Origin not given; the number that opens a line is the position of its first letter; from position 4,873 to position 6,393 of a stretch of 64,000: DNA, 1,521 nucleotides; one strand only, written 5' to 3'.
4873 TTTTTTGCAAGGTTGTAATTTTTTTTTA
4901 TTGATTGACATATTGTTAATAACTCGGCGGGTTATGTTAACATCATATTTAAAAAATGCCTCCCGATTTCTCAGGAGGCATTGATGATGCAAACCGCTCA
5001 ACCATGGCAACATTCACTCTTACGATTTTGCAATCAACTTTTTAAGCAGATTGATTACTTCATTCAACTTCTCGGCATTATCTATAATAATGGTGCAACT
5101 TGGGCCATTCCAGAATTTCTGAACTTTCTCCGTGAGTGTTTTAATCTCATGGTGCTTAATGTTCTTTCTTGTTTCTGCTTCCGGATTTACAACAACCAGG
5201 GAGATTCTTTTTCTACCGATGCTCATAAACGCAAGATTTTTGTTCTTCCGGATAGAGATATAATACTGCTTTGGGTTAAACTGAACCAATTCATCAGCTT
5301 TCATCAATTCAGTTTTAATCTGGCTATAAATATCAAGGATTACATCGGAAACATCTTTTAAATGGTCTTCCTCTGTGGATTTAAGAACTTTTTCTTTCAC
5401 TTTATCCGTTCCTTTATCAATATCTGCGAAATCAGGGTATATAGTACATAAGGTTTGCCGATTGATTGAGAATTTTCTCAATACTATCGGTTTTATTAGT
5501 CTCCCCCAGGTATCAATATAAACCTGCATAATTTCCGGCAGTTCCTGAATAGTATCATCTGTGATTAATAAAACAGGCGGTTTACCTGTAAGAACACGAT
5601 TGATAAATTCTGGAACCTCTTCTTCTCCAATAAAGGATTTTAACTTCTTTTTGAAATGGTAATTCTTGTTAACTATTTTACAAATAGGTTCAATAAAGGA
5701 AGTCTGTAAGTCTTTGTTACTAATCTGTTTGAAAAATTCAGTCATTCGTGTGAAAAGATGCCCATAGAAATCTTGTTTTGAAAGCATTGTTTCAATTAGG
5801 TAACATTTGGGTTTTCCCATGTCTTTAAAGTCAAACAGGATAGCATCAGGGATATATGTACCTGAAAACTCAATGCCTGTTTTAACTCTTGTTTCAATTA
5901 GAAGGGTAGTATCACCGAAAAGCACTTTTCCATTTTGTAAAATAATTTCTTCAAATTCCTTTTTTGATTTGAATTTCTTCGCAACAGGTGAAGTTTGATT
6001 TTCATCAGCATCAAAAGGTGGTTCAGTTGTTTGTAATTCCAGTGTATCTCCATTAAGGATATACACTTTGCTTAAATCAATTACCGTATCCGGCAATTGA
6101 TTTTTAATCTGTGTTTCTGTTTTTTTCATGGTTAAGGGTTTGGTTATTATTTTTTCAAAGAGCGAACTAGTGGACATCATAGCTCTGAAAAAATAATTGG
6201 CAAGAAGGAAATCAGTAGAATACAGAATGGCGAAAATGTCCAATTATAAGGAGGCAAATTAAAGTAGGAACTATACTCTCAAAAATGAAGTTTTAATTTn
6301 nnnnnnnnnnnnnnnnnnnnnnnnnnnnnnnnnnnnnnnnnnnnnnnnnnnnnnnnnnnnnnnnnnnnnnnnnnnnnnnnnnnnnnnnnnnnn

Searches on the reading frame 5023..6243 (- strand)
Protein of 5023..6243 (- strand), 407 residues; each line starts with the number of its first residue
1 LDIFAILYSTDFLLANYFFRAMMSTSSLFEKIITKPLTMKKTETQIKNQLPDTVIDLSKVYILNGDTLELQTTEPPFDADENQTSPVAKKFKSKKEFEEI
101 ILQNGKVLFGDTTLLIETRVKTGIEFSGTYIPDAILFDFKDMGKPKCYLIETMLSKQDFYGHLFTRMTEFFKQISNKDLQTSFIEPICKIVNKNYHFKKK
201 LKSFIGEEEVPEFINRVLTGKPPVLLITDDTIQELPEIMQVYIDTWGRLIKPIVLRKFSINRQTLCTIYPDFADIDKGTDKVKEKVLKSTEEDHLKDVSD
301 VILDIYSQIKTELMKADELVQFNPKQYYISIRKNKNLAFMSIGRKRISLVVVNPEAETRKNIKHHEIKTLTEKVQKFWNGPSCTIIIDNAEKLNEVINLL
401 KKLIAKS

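Call 91: search_protein_families(library=pfam, proteins=[window:5023-6243:-], max_evalue=0.0001)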
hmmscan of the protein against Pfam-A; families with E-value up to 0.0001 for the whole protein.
window:5023-6243:- (407 aa): 1 family
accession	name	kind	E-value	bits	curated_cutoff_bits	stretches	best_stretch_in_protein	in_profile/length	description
PF18899.5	DUF5655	-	2.5e-06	27.9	24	1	291-365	1-69/109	Domain of unknown function (DUF5655)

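Call 92: search_protein_families(library=padloc, proteins=[window:5023-6243:-], max_evalue=0.00001)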
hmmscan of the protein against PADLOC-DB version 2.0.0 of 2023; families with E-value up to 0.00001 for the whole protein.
window:5023-6243:- (407 aa): 2 families
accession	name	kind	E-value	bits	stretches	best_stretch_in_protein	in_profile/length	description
PDLC04945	PDC-S18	-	4.1e-12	44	1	276-403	176-300/302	-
PDLC04946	PDC-S18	-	1e-06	26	1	280-400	198-316/365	-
